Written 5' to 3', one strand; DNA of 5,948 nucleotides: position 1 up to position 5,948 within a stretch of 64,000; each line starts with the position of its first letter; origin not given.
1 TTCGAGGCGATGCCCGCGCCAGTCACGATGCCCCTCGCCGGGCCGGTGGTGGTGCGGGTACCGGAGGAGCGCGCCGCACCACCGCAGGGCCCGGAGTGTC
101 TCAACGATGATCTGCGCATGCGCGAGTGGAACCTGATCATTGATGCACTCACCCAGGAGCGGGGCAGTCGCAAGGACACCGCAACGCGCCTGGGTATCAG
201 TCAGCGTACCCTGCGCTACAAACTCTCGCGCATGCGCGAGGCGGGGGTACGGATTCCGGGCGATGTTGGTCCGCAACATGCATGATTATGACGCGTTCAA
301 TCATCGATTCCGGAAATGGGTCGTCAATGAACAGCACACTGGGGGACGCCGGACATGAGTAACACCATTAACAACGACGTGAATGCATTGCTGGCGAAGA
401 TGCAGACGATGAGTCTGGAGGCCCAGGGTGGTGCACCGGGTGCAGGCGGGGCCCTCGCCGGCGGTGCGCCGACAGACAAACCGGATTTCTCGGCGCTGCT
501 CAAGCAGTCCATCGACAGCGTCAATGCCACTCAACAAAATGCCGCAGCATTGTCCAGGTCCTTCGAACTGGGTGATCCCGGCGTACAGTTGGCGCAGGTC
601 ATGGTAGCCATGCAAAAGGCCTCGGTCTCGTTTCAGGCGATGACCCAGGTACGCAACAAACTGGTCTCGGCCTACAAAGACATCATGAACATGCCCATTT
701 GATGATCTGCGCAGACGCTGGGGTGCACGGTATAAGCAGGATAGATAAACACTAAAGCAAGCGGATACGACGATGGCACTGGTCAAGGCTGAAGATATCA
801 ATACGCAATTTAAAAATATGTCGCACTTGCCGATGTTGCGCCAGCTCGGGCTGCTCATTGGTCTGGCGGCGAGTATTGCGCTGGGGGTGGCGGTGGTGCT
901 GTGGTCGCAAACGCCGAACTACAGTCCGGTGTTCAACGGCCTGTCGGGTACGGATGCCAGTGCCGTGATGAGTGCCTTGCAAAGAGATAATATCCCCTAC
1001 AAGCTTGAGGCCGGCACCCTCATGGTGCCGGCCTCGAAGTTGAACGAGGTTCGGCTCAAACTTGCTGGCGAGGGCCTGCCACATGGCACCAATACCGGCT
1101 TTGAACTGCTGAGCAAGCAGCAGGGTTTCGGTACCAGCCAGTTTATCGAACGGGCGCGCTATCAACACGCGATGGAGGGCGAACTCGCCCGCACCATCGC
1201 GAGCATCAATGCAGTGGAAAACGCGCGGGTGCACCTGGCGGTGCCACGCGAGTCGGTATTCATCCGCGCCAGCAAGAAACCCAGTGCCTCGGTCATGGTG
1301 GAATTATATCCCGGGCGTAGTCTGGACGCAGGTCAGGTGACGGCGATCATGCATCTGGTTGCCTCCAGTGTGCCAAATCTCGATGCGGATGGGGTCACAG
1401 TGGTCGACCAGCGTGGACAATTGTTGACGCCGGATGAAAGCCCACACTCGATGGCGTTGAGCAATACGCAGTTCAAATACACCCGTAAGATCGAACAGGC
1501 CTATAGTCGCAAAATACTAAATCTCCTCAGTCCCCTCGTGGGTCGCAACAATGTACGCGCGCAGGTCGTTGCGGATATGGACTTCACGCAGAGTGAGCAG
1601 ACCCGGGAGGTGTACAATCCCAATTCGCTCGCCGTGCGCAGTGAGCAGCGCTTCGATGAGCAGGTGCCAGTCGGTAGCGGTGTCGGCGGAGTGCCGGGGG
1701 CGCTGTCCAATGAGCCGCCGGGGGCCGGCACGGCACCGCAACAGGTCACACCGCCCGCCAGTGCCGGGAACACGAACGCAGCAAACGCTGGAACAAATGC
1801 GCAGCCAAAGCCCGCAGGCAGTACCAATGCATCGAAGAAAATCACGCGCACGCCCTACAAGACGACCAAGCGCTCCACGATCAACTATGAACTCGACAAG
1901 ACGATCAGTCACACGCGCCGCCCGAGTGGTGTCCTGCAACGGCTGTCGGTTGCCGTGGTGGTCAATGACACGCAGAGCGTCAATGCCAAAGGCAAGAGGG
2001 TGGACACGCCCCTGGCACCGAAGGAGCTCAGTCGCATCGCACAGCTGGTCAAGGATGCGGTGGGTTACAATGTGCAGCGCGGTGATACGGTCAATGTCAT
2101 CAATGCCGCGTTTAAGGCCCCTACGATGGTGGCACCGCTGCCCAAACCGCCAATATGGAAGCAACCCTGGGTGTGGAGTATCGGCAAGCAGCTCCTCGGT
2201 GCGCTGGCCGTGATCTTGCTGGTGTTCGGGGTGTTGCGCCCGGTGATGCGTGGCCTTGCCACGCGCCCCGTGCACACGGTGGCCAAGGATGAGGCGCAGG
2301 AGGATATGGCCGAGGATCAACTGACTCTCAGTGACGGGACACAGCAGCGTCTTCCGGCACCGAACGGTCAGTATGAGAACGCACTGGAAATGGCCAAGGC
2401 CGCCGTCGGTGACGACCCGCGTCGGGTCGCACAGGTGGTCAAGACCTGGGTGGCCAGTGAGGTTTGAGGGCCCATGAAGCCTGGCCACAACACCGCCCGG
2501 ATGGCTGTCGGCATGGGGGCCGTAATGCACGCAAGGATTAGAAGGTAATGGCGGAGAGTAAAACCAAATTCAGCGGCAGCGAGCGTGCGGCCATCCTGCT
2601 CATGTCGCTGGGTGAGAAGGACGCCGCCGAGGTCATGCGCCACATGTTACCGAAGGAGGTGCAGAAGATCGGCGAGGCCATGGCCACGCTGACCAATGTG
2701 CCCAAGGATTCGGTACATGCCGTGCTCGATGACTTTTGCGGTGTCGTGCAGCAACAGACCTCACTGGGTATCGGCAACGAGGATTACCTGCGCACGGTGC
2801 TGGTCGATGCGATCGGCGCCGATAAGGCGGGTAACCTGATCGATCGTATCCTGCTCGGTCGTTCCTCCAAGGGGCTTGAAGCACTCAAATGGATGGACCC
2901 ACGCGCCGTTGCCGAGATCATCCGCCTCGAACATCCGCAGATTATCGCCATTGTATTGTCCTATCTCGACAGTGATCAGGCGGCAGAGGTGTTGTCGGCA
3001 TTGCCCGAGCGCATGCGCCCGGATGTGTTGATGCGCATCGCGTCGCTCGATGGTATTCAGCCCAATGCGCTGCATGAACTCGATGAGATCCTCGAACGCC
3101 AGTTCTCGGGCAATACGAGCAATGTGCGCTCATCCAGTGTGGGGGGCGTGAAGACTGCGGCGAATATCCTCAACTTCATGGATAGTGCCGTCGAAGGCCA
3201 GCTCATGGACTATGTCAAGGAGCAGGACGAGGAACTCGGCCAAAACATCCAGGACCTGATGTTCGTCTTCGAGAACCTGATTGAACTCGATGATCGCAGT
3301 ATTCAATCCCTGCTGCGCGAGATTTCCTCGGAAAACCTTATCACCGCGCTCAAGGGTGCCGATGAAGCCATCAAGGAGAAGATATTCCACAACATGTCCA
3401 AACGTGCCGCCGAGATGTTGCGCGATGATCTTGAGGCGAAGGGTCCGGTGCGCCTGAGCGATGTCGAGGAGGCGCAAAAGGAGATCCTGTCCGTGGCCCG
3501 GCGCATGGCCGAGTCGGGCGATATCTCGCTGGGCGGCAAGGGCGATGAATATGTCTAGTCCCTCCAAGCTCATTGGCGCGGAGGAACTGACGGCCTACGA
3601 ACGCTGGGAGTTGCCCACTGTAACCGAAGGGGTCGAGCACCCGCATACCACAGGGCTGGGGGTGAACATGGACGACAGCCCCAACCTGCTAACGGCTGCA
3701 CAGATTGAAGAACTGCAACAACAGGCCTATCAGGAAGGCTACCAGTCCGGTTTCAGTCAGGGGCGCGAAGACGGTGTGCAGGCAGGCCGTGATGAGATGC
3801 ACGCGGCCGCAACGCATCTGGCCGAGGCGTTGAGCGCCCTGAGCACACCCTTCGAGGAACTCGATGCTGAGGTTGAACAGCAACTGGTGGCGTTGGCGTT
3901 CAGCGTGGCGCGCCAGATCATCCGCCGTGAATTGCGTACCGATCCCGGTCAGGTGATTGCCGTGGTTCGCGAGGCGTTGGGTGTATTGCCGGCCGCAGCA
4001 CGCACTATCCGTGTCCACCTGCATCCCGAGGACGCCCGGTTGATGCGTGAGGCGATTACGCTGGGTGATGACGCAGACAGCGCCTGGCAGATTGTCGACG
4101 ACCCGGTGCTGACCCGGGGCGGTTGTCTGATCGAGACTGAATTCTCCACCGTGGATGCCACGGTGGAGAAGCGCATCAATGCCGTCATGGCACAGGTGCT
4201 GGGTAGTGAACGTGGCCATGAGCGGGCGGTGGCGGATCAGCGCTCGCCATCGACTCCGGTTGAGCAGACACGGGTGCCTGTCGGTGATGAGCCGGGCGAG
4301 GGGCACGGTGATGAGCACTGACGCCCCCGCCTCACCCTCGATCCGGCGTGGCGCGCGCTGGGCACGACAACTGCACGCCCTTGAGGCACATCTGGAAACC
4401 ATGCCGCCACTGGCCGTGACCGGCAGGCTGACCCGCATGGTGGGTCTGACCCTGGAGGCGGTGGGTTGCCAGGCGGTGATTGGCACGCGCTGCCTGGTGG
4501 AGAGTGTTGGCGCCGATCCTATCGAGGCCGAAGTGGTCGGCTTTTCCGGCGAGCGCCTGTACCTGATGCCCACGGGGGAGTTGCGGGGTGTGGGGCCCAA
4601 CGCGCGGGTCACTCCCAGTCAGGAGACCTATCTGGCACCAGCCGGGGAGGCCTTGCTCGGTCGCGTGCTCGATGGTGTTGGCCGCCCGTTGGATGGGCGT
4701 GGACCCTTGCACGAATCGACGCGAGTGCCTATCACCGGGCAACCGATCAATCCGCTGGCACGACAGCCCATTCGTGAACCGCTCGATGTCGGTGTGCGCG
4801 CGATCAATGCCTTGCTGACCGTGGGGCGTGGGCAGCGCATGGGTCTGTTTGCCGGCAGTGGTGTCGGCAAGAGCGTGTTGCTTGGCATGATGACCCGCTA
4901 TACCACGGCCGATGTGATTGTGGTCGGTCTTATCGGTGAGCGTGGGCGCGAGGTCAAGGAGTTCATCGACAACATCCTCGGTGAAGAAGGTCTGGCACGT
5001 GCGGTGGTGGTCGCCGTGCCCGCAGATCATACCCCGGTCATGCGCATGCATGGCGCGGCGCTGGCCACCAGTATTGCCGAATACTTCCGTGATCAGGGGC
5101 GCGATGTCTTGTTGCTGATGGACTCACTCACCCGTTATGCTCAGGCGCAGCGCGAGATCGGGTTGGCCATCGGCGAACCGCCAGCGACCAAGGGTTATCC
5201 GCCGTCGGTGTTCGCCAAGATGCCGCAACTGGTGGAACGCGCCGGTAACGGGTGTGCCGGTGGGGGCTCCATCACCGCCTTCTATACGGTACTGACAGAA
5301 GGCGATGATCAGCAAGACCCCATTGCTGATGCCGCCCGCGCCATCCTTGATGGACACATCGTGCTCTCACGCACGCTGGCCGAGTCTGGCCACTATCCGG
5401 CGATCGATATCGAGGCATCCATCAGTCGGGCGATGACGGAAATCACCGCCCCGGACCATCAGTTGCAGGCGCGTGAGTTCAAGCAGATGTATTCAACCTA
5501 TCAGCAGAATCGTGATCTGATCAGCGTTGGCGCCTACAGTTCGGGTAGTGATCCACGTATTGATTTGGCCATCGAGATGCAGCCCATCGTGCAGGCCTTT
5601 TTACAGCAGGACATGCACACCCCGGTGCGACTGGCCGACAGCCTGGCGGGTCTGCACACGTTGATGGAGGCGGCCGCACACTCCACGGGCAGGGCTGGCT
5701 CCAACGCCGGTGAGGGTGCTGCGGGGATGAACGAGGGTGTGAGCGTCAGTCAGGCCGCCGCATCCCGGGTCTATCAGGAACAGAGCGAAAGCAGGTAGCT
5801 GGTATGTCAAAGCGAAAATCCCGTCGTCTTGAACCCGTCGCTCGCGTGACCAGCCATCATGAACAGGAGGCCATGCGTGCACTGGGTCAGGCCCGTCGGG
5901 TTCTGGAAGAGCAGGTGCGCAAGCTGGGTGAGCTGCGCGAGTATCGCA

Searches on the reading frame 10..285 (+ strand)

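Call 8: search_protein_families(library=ncbifam, proteins=[window:10-285:+], max_evalue=0.001)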
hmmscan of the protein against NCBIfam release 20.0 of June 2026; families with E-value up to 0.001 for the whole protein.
window:10-285:+ (91 aa): 2 families
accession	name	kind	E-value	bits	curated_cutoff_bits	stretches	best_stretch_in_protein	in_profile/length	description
NF050807.1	TransRegFlbDCaul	equivalog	4.3e-08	32.4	750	1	39-85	402-448/454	sigma-54-dependent transcriptional regulator FlbD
NF008469.0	PRK11361.1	equivalog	5.8e-07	28.6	714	1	19-73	398-452/461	acetoacetate metabolism transcriptional regulator AtoC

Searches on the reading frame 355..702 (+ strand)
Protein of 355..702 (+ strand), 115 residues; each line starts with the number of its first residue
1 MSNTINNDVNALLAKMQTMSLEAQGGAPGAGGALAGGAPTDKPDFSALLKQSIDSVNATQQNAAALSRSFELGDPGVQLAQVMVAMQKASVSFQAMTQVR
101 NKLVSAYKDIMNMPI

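Call 8: search_protein_families(library=ncbifam, proteins=[window:355-702:+], max_evalue=0.001)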
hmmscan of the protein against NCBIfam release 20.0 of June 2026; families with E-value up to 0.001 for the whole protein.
window:355-702:+ (115 aa): 2 families
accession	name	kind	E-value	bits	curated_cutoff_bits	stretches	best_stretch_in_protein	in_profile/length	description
TIGR00205.2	fliE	equivalog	1.4e-29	102.1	30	1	45-115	1-71/71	flagellar hook-basal body complex protein FliE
NF009371.0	PRK12729.1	equivalog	1.9e-06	28.4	145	1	44-111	57-124/127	flagellar hook-basal body protein FliE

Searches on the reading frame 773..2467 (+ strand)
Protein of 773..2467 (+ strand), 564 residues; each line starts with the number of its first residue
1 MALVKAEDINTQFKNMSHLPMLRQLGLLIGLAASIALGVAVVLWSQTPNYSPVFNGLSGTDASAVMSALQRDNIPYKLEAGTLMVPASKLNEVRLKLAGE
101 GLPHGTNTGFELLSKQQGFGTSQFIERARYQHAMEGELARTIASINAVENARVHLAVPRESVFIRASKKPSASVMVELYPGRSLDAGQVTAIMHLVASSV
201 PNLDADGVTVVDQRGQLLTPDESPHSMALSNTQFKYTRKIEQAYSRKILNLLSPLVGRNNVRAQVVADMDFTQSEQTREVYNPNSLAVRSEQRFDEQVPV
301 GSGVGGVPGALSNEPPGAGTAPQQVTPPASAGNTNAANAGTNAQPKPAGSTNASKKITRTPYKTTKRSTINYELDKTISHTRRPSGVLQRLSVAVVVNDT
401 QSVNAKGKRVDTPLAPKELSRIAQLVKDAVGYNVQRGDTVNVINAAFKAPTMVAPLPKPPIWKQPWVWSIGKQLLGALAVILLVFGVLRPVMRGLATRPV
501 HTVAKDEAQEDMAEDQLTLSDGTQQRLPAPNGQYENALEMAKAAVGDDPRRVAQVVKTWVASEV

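Call 8: search_protein_families(library=ncbifam, proteins=[window:773-2467:+], max_evalue=0.001)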
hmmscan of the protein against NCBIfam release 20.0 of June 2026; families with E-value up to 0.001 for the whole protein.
window:773-2467:+ (564 aa): 3 families
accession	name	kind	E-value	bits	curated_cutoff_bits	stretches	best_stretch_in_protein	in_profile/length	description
TIGR00206.1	fliF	equivalog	2.6e-105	353.5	129.75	1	24-563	24-554/555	flagellar basal-body MS-ring/collar protein FliF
TIGR02544.1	III_secr_YscJ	equivalog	2.1e-21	76.6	161.95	1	53-213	22-186/193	type III secretion system inner membrane ring lipoprotein SctJ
NF004606.0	PRK05934.1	equivalog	0.00012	21.4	297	1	135-239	73-174/341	type III secretion system protein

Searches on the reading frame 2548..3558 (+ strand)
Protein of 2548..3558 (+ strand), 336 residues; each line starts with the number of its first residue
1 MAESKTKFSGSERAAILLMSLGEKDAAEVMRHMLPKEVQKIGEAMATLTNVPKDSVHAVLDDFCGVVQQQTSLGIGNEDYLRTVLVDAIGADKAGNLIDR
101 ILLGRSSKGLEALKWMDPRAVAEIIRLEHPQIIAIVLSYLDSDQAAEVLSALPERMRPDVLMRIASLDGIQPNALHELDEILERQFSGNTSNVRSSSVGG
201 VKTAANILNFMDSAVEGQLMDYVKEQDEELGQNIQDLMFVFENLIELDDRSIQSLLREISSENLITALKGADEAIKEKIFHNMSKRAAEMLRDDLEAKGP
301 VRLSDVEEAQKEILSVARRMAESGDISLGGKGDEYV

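Call 8: search_protein_families(library=ncbifam, proteins=[window:2548-3558:+], max_evalue=0.001)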
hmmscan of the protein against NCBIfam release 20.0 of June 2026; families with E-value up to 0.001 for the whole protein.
window:2548-3558:+ (336 aa): 3 families
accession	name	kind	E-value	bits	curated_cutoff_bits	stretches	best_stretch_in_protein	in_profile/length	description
TIGR00207.1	fliG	equivalog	6.8e-107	357.7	226.7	1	6-333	7-335/338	flagellar motor switch protein FliG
NF004260.2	PRK05686.2-1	equivalog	4.3e-30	104.9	550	1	7-297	14-302/316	flagellar motor switch protein FliG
NF004606.0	PRK05934.1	equivalog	1.4e-07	31.1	297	1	122-161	298-337/341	type III secretion system protein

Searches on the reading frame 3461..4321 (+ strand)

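Call 8: search_protein_families(library=ncbifam, proteins=[window:3461-4321:+], max_evalue=0.001)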
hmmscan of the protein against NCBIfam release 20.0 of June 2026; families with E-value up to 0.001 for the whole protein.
window:3461-4321:+ (286 aa): 13 families
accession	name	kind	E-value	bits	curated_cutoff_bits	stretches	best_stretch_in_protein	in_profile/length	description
NF004270.2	PRK05687.2-1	equivalog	6.6e-44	150.1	180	1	85-245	62-221/223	flagellar assembly protein FliH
NF004267.1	PRK05687.1-3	equivalog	6.9e-44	150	293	2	93-254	103-264/266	flagellar assembly protein FliH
NF004269.1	PRK05687.1-5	equivalog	4.4e-38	131.4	279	1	32-252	4-235/249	flagellar assembly protein FliH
NF009925.1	PRK13386.1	equivalog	2e-31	109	192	1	83-246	56-220/228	flagellar assembly protein FliH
NF004266.1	PRK05687.1-1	equivalog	1.1e-20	74.1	260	1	82-240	62-219/230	flagellar assembly protein FliH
NF005198.1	PRK06669.1-3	equivalog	5e-19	68.6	200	1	80-243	125-290/299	flagellar assembly protein FliH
NF005392.0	PRK06937.1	equivalog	3.4e-18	65.7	159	1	80-244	41-197/209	HrpE/YscL family type III secretion apparatus protein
TIGR03825.1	FliH_bacil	equivalog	4.3e-18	65.8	148.9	1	80-244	80-242/255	flagellar assembly protein FliH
NF004968.0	PRK06328.1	equivalog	1.1e-13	51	220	1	118-242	70-196/223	HrpE/YscL family type III secretion apparatus protein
NF005196.1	PRK06669.1-1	equivalog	3.1e-11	43.2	200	1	83-246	110-272/274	flagellar assembly protein FliH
TIGR02499.1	HrpE_YscL_not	equivalog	1.9e-10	41.1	78.7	1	80-233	24-165/166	type III secretion system stator protein SctL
NF004690.0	PRK06032.1-1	equivalog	1e-08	35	201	1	78-251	25-204/209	flagellar assembly protein H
NF006574.0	PRK09098.1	subfamily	0.00087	18.8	278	0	80-246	61-222/277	HrpE/YscL family type III secretion apparatus protein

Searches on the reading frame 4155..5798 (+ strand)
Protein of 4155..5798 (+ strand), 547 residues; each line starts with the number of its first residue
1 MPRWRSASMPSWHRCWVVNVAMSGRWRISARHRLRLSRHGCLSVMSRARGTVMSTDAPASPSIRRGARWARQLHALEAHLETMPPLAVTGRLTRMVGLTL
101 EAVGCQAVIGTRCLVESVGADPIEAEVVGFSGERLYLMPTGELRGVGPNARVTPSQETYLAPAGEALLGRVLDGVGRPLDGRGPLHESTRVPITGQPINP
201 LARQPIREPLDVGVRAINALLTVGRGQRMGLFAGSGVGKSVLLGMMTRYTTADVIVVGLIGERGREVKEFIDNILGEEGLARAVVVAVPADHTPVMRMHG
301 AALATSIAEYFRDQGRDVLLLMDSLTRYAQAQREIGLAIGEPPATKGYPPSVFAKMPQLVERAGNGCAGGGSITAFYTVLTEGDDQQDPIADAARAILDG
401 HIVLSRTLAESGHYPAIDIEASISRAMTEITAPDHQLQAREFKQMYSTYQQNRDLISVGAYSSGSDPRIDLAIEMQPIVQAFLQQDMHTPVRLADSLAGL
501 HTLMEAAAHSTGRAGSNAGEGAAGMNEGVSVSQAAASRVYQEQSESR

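Call 8: search_protein_families(library=ncbifam, proteins=[window:4155-5798:+], max_evalue=0.001)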
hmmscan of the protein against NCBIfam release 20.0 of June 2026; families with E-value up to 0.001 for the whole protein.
window:4155-5798:+ (547 aa): 35 families (the best 25 are shown)
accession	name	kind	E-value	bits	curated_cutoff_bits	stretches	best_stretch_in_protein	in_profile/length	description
TIGR03496.1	FliI_clade1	equivalog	7.5e-199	660.7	619.1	1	90-502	1-413/414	flagellar protein export ATPase FliI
TIGR01026.1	fliI_yscN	subfamily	8.8e-179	594.8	379.5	1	72-504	7-439/440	FliI/YscN family ATPase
NF005535.1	PRK07196.1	equivalog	5.3e-175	582.6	715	1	80-503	11-433/434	flagellar protein export ATPase FliI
TIGR03497.1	FliI_clade2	equivalog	3.4e-168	559.9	629.8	1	90-503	1-412/413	flagellar protein export ATPase FliI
TIGR02546.1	III_secr_ATP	equivalog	6.1e-160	532.6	604.75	1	86-504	3-422/423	type III secretion system ATPase SctN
TIGR03498.1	FliI_clade3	equivalog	3.3e-156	520.2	587.45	1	90-502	1-416/418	flagellar protein export ATPase FliI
NF005391.0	PRK06936.1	equivalog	1.8e-147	491.7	657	1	73-504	8-438/439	type III secretion system ATPase SctN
NF006575.0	PRK09099.1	subfamily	3.8e-138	460.9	706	1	72-504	10-441/443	type III secretion system ATPase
NF005295.0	PRK06820.1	equivalog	1.1e-134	449.7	690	1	85-502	26-437/440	EscN/YscN/HrcN family type III secretion system ATPase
NF006290.1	PRK08472.1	equivalog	3.1e-132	441.5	644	1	73-502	3-431/433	flagellar protein export ATPase FliI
NF005765.0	PRK07594.1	equivalog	3.4e-115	385.2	715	1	87-502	20-429/433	EscN/YscN/HrcN family type III secretion system ATPase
NF006012.0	PRK08149.1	equivalog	6.7e-115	384.4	594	1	91-503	12-429/431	type III secretion system ATPase SctN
NF004578.0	PRK05922.1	equivalog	1.7e-90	303.9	604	1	77-505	8-432/434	type III secretion system ATPase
NF040574.1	T3SS_ATP_VscN2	exception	1.1e-66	225.5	750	1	103-497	20-410/420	type III secretion system ATPase VscN2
NF009884.0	PRK13343.1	equivalog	1.5e-58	198.7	554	1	149-506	87-445/507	F0F1 ATP synthase subunit alpha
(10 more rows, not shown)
